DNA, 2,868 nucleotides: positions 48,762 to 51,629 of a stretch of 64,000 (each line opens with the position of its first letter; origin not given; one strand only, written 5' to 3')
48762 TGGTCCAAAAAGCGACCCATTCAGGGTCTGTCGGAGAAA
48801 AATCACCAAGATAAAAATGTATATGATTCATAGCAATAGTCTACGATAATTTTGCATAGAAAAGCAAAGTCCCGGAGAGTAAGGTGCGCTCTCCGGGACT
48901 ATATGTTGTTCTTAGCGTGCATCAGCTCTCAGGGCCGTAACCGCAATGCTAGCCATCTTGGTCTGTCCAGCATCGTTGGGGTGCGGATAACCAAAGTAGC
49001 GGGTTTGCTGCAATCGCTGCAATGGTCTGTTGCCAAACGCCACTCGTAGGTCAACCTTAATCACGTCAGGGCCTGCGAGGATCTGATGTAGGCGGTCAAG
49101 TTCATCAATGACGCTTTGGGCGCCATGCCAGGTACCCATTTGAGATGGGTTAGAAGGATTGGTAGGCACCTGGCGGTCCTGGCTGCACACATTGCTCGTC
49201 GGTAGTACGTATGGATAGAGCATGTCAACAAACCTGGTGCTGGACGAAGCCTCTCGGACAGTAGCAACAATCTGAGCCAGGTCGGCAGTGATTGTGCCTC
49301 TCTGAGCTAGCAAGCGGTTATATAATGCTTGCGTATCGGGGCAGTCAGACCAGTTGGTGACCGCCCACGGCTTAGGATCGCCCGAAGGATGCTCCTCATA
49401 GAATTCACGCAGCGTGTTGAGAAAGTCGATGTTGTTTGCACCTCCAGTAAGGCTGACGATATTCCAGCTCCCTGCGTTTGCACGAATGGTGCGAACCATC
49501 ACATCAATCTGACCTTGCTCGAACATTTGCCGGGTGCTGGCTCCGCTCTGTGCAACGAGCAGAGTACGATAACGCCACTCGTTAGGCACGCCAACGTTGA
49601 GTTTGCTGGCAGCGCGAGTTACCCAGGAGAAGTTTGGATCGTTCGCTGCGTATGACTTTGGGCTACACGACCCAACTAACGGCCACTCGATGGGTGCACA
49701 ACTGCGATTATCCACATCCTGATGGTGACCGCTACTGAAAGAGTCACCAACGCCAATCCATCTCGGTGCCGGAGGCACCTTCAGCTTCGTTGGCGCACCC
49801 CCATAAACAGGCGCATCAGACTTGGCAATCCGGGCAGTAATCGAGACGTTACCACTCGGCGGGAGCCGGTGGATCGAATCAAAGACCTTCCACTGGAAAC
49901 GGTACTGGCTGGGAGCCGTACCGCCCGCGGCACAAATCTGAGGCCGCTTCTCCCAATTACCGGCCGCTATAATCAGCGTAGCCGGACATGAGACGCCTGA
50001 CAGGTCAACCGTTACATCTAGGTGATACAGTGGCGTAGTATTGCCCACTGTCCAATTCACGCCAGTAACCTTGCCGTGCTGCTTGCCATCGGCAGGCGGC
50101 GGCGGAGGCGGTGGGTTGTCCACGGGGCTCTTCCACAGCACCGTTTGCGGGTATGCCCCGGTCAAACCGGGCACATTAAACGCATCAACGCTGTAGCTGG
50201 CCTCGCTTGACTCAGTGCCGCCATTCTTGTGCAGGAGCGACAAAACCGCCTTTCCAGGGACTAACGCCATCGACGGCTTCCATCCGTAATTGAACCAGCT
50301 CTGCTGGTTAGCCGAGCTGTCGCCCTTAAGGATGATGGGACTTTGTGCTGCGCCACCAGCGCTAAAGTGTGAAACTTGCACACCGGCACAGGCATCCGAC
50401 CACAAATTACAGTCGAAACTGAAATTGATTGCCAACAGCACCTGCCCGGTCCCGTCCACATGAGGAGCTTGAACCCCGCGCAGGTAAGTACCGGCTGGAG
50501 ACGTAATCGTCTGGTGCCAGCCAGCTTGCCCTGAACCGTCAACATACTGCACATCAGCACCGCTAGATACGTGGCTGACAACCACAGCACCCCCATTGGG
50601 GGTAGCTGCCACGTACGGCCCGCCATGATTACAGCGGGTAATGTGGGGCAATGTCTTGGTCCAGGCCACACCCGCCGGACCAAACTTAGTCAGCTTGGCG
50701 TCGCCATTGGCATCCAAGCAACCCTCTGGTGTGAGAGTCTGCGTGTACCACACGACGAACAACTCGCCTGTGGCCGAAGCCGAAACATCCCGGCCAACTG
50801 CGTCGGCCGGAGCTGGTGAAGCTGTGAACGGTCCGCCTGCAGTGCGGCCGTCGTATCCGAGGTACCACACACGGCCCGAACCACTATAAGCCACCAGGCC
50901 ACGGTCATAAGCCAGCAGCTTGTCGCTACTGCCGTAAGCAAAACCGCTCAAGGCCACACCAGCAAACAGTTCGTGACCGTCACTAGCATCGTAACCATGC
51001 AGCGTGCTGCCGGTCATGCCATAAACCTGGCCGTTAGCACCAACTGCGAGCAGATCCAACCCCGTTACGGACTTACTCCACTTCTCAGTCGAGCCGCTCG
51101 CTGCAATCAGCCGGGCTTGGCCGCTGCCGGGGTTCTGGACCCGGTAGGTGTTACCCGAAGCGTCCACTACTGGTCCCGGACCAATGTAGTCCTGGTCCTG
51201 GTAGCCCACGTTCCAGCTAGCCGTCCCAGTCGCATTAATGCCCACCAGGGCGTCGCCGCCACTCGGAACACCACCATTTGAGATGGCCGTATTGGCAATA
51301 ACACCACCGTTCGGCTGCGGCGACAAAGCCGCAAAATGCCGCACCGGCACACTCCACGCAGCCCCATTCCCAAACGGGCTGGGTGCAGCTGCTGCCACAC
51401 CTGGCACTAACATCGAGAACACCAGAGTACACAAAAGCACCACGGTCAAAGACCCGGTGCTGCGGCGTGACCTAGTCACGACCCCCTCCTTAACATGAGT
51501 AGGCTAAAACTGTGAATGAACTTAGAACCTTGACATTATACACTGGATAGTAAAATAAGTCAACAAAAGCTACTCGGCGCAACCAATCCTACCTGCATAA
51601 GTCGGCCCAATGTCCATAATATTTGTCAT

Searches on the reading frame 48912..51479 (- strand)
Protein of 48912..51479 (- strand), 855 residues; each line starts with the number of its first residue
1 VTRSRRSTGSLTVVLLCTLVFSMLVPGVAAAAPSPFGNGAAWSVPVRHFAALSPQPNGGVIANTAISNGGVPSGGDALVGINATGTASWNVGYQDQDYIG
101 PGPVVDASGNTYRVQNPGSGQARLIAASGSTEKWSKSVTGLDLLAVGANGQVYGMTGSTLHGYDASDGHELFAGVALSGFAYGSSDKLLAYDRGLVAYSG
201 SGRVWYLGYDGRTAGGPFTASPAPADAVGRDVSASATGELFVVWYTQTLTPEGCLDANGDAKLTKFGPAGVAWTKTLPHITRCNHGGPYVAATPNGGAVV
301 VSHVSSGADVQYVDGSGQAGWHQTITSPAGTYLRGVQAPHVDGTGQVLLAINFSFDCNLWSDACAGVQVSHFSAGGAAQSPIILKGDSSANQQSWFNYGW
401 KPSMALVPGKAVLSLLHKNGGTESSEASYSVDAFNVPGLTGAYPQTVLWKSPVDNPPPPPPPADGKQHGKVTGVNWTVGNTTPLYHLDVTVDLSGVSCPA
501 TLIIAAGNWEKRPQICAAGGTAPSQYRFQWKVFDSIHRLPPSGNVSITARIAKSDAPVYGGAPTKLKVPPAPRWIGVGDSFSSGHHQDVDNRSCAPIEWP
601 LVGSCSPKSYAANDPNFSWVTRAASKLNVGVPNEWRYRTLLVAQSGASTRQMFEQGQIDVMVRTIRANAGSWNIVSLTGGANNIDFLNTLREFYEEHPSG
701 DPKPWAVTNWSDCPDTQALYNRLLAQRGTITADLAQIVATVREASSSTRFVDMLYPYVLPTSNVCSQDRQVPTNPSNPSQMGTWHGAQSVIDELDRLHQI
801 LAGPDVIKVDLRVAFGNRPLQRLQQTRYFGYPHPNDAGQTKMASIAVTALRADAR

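Call 6: search_protein_families(library=pfam, proteins=[window:48912-51479:-], max_evalue=0.01)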
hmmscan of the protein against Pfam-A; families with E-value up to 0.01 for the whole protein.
window:48912-51479:- (855 aa): 0 families

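Call 12: find_homologous_proteins(query=window:48912-51479:-)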
Query window:48912-51479:- (855 aa): 9 proteins with E <= 0.001 among 8000 candidates.
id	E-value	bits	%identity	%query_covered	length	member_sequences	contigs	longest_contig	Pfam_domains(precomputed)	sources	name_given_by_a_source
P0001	0.0e+0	1977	100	100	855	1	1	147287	-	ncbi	-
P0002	7.3e-281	953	53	98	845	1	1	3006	-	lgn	-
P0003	5.6e-247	840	83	53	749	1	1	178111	PF13472.13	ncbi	-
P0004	3.9e-140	487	53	51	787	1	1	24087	PF13472.13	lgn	-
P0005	2.4e-134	468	55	47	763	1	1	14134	PF13472.13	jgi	jgi:hypothetical protein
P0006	5.5e-132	460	54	47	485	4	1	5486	-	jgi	jgi:hypothetical protein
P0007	6.5e-130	453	54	47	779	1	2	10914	PF13472.13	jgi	jgi:lysophospholipase L1-like esterase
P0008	1.4e-122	429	53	48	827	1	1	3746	-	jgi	jgi:hypothetical protein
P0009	3.2e-19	87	30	40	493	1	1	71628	-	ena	-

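Call 13: find_encoding_contigs(protein=P0001, flank=10000, max_places=5)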
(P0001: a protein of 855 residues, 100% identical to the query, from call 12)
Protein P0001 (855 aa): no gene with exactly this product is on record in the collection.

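Call 14: find_encoding_contigs(protein=P0003, flank=10000, max_places=5)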
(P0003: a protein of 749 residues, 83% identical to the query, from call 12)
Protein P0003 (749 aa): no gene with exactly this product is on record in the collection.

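Call 16: find_encoding_contigs(protein=P0004, flank=8000, max_places=3)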
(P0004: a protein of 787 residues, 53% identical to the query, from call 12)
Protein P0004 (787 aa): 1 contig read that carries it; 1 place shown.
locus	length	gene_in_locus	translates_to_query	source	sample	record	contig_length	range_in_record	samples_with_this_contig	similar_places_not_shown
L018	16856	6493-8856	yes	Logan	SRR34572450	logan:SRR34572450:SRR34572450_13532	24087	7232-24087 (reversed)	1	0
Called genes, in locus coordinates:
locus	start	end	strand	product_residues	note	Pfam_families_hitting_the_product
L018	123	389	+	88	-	-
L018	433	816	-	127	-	PF01894:YjbQ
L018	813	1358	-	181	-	PF13302:Acetyltransf_3, PF13420:Acetyltransf_4, PF00583:Acetyltransf_1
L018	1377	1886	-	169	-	PF00186:DHFR_1 (weak), PF01872:RibD_C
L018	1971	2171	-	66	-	-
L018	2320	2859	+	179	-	-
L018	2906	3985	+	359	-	-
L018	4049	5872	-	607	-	-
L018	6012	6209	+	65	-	PF11146:DUF2905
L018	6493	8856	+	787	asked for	PF13472:Lipase_GDSL_2 (weak)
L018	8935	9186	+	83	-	-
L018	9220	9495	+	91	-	-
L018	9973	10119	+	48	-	-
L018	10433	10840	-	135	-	-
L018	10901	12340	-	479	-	-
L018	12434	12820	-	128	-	-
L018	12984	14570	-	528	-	-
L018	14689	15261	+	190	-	PF12686:DUF3800 (weak)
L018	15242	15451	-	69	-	-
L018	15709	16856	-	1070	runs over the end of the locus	PF02384:N6_Mtase, PF18135:Type_ISP_C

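Call 17: find_encoding_contigs(protein=P0005, flank=8000, max_places=3)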
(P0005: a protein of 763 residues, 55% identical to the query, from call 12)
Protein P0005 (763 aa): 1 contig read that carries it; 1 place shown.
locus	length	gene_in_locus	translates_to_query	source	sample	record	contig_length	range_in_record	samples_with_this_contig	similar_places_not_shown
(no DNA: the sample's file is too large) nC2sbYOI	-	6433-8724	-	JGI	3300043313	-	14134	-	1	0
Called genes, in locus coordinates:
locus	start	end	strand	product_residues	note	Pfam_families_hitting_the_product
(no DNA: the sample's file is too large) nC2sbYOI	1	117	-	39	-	?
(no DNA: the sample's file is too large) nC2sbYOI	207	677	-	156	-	-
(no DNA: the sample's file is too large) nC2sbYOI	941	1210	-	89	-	-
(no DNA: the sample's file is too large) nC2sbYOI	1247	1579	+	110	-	-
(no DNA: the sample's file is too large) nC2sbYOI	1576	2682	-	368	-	PF03793:PASTA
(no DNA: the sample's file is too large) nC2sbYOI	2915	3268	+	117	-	-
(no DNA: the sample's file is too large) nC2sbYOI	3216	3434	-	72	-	-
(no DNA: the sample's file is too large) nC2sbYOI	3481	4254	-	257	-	-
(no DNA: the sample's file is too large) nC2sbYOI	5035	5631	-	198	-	-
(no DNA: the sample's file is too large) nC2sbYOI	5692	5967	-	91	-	-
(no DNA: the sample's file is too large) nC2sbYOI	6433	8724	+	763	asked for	PF13472:Lipase_GDSL_2 (weak)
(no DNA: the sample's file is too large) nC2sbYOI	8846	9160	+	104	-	-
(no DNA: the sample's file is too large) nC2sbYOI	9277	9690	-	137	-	-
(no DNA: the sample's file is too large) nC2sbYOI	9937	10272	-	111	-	PF12643:MazG-like (weak)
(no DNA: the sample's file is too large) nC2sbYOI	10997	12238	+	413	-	-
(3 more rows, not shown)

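Call 27: list_cluster_members(proteins=[P0001, P0003, P0010])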
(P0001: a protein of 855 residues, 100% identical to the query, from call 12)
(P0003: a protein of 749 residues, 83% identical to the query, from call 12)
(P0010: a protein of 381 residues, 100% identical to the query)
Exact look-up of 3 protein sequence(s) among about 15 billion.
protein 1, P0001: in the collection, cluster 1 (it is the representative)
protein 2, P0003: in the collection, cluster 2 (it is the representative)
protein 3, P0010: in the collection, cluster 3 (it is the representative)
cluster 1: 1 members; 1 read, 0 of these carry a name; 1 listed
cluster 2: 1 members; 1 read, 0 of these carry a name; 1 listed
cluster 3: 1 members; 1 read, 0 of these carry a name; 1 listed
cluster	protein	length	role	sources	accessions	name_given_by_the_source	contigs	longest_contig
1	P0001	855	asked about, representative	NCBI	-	-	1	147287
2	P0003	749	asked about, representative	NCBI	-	-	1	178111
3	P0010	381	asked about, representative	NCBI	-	-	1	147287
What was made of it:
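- Tried and rejected: Accessions for the source contig and for P0003 were not available (call 27).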

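Call 28: find_encoding_contigs(protein=P0002, flank=5000, max_places=3)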
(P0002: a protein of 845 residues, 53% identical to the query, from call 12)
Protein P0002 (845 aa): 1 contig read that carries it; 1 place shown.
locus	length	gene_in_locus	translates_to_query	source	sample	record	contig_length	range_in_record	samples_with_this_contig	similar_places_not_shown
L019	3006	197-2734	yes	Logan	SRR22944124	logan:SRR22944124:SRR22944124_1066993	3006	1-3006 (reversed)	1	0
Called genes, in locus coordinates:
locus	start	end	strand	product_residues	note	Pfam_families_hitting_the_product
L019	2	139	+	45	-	?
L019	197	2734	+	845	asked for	-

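Call 29: find_encoding_contigs(protein=P0007, flank=10000, max_places=3)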
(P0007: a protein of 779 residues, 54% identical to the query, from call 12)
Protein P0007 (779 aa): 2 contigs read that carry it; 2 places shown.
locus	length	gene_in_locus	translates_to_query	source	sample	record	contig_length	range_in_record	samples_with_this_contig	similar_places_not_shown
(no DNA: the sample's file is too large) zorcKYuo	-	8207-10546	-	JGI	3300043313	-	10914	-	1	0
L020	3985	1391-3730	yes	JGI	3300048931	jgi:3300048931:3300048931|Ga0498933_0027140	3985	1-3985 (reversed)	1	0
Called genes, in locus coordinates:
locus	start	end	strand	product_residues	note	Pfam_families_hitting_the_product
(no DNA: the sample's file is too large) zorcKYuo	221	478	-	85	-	-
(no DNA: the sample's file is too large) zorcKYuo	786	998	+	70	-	-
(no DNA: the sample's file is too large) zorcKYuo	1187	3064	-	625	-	PF13576:Pentapeptide_3 (faint)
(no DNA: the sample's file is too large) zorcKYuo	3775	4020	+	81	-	-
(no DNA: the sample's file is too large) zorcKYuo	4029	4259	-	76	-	-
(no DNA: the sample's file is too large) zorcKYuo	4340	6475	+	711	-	-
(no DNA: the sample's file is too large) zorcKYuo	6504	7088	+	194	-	-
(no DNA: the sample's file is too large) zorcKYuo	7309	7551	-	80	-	PF00932:LTD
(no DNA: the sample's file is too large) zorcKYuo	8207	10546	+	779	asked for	PF13472:Lipase_GDSL_2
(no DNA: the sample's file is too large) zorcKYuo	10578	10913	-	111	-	?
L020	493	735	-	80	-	PF00932:LTD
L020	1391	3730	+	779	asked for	PF13472:Lipase_GDSL_2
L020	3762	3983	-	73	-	?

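Call 36: search_protein_families(library=pfam, proteins=[P0003, P0004], max_evalue=1)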
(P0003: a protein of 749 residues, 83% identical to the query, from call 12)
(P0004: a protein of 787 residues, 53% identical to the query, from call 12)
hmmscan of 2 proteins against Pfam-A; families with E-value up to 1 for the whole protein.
P0003 (749 aa): 3 families
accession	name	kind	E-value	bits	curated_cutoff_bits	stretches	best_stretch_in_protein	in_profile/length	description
PF13472.12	Lipase_GDSL_2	-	1.4e-18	68.4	32.9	1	473-736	1-178/178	GDSL-like Lipase/Acylhydrolase family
PF00657.28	Lipase_GDSL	-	3.8e-05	24.4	23.6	1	471-741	1-208/208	GDSL-like Lipase/Acylhydrolase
PF13360.13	PQQ_2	-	0.0062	16.6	27.6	1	78-180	5-102/233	Outer membrane protein assembly factor BamB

P0004 (787 aa): 2 families
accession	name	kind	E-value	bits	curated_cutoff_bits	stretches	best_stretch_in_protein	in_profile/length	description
PF13472.12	Lipase_GDSL_2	-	4e-06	27.9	32.9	1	519-769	14-175/178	GDSL-like Lipase/Acylhydrolase family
PF11869.14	DUF3389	-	0.31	11.7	25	1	109-145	32-68/75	Protein of unknown function (DUF3389)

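Call 81: search_protein_representatives(protein=window:48912-51479:-)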
Query: 855 residues. Proteins with E-value up to 0.001 (for the whole library): 151; up to 1e-10: 130; up to 1e-30: 81. The best 150 are listed.
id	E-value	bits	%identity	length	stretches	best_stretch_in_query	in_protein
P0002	2.3e-281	952.5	54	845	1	9-850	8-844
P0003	1.8e-247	840.4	80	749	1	1-479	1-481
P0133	8.0e-143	494.1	55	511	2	451-850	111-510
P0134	1.3e-142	493.4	56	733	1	450-851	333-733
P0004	1.3e-140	486.9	54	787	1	5-458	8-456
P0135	2.4e-137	476.0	58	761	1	459-847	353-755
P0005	7.5e-135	467.8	56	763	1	50-463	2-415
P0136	4.8e-131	455.2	54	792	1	431-850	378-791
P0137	1.4e-130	453.7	54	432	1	33-450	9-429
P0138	6.8e-128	444.8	52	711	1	449-850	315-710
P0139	1.0e-126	440.8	49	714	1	394-850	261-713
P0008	4.3e-123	428.9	54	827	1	57-467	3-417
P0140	8.3e-121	421.3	50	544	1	449-847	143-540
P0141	1.2e-108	381.1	39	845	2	4-458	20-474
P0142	7.7e-107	375.1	49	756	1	460-850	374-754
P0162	4.2e-56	207.2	61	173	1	679-851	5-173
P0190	1.9e-38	148.8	40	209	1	641-848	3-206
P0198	8.3e-36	140.1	45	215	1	640-844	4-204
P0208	3.7e-31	124.7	46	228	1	656-852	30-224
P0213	1.0e-28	116.6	41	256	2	654-848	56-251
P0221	1.0e-24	103.4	38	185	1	661-850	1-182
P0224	1.0e-23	100.0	34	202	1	668-850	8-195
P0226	8.7e-21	90.4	38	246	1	630-850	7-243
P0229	4.5e-20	88.0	40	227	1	641-847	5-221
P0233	2.2e-19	85.7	36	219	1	641-850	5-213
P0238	8.1e-17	77.2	35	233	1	664-849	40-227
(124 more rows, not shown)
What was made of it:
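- On C-terminal displacement / HFIR-type effector arrays (Rhs, CDI, T6SS EI): The representative search shows both modules in other combinations (call 81).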

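Call 83: find_encoding_contigs(protein=P0162, flank=10000, max_places=4)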
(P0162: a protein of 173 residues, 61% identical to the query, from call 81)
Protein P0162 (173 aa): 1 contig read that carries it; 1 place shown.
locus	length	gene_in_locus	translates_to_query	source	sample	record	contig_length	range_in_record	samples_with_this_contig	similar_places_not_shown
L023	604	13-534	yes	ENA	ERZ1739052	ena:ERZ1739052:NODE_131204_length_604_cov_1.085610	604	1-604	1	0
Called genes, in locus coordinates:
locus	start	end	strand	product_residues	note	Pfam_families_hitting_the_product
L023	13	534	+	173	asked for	-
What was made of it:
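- Tried and rejected: P0162 lies on a 604-nt contig (call 83).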

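Call 84: list_cluster_members(proteins=[P0190, P0198, P0208, P0213, P0221, P0224, P0226, P0229, P0233, P0238])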
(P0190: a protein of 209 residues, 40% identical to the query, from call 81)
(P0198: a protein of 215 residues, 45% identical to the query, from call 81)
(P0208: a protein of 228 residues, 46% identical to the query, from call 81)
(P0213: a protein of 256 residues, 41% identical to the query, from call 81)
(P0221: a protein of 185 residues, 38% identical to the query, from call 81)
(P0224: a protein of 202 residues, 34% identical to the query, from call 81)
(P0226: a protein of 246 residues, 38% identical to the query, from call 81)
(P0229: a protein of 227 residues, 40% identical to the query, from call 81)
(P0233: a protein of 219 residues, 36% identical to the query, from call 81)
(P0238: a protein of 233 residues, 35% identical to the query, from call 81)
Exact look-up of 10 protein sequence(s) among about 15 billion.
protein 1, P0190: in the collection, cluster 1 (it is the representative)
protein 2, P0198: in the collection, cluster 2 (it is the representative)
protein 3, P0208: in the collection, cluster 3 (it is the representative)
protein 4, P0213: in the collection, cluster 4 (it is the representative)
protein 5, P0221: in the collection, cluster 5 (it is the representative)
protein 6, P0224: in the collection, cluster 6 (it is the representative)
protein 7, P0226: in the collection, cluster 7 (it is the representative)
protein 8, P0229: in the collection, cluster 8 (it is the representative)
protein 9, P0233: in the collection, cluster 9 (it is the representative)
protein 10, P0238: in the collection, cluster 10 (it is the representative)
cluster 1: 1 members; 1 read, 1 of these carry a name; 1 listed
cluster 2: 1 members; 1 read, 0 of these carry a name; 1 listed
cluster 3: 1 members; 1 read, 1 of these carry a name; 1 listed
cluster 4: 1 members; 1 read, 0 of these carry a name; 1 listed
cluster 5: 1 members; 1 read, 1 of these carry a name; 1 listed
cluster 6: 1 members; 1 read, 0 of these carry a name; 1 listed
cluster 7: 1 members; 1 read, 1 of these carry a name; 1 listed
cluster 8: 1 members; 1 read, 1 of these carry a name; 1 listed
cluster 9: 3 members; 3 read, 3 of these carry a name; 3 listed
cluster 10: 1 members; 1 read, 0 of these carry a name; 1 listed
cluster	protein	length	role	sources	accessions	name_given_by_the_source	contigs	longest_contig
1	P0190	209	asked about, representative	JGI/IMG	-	lysophospholipase L1-like esterase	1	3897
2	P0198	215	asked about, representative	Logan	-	-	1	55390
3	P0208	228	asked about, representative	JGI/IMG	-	hypothetical protein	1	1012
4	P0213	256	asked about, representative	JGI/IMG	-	-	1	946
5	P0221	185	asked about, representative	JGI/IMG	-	hypothetical protein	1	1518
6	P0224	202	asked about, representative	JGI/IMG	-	-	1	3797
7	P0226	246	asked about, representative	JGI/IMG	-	hypothetical protein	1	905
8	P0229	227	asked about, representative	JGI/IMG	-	hypothetical protein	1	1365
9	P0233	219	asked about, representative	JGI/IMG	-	hypothetical protein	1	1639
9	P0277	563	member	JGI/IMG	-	hypothetical protein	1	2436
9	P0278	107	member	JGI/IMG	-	hypothetical protein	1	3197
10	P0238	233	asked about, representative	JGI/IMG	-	-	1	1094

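Call 85: find_encoding_contigs(protein=P0198, flank=10000, max_places=3)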
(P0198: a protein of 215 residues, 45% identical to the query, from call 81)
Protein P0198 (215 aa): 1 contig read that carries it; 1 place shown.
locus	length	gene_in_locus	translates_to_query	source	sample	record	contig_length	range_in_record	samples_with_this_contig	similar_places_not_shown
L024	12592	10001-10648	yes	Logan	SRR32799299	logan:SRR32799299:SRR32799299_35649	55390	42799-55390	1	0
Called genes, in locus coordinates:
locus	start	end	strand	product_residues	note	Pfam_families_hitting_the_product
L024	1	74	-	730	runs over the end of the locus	PF00912:Transgly, PF00905:Transpeptidase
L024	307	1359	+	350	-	PF02674:Colicin_V, PF00188:CAP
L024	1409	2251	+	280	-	PF00892:EamA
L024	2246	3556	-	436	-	PF02812:ELFV_dehydrog_N, PF00208:ELFV_dehydrog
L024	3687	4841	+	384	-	PF00044:Gp_dh_N, PF02800:Gp_dh_C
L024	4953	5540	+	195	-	PF13189:Cytidylate_kin2 (faint)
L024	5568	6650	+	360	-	PF03979:Sigma70_r1_1 (weak), PF00140:Sigma70_r1_2, PF04542:Sigma70_r2, PF04539:Sigma70_r3, PF04545:Sigma70_r4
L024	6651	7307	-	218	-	PF05724:TPMT (weak), PF03848:TehB, PF13489:Methyltransf_23, PF01209:Ubie_methyltran (weak), PF13847:Methyltransf_31, PF08241:Methyltransf_11, PF08242:Methyltransf_12, PF13649:Methyltransf_25, +3 more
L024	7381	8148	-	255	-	-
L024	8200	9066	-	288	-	PF01828:Peptidase_A4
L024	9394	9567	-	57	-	-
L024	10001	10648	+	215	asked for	PF13472:Lipase_GDSL_2 (weak)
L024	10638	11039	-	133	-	-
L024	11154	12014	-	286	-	PF00892:EamA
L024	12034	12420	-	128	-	PF00072:Response_reg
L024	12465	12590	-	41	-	?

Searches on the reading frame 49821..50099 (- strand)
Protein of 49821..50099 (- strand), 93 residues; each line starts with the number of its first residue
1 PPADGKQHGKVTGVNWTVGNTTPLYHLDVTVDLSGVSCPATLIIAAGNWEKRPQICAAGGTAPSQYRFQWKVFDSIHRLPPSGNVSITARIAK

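Call 36: search_protein_families(library=pfam, proteins=[window:49821-50099:-], max_evalue=1)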
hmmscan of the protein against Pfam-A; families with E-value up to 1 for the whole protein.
window:49821-50099:- (93 aa): 1 family
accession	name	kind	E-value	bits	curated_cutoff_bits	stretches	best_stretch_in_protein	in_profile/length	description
PF01206.22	TusA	-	0.13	12.6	28.6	1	30-51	2-23/70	Sulfurtransferase TusA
